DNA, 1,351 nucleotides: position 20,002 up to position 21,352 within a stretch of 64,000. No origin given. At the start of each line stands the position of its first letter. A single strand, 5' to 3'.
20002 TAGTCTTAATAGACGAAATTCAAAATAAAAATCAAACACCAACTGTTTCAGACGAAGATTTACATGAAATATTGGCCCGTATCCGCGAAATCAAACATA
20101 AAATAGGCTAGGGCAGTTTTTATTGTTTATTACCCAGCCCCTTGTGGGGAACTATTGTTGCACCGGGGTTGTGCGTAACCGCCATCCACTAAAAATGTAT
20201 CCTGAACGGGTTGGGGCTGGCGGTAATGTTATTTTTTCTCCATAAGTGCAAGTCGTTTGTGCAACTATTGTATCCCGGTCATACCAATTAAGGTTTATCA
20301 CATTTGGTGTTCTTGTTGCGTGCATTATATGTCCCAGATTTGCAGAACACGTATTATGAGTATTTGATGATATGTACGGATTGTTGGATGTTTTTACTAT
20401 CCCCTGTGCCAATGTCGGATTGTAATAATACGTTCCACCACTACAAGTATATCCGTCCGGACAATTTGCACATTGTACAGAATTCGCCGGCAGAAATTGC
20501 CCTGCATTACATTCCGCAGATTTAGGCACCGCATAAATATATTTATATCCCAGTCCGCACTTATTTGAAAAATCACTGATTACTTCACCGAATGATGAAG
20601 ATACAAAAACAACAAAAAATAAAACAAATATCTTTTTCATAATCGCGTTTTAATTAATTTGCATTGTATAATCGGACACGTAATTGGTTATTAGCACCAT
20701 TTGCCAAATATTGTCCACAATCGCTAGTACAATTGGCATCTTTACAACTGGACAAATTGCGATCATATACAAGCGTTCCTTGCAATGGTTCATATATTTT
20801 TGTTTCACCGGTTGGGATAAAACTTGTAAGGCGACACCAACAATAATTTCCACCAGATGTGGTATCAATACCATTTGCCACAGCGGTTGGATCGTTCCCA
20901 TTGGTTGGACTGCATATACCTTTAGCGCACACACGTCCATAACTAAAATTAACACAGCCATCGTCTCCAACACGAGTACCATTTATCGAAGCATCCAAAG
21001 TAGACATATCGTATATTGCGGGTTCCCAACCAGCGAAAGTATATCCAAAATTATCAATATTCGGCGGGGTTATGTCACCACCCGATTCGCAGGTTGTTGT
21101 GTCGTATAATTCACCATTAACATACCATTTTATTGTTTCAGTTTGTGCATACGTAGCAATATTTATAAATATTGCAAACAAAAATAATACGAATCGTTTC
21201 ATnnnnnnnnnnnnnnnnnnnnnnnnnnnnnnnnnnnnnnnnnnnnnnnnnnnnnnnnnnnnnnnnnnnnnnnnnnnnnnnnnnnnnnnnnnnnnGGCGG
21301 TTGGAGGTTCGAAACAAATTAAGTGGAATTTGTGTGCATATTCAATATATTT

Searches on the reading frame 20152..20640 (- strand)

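Call 17: search_protein_families(library=pfam, proteins=[window:20152-20640:-], max_evalue=0.01)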
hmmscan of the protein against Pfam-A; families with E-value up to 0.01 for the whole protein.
window:20152-20640:- (162 aa): 2 families
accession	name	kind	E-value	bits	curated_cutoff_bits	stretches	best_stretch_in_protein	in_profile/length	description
PF09479.16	Flg_new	-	1.2e-08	35.4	27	1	124-155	9-40/65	Listeria-Bacteroides repeat domain (List_Bact_rpt)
PF24634.1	DUF7631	-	0.0051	17.7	27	1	55-96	4-42/50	Domain of unknown function (DUF7631)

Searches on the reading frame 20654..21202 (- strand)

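Call 17: search_protein_families(library=pfam, proteins=[window:20654-21202:-], max_evalue=0.01)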
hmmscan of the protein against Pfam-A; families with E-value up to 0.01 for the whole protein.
window:20654-21202:- (182 aa): 1 family
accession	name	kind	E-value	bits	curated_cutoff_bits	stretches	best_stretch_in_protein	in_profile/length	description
PF09479.16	Flg_new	-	0.0094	16.5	27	0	23-59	2-38/65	Listeria-Bacteroides repeat domain (List_Bact_rpt)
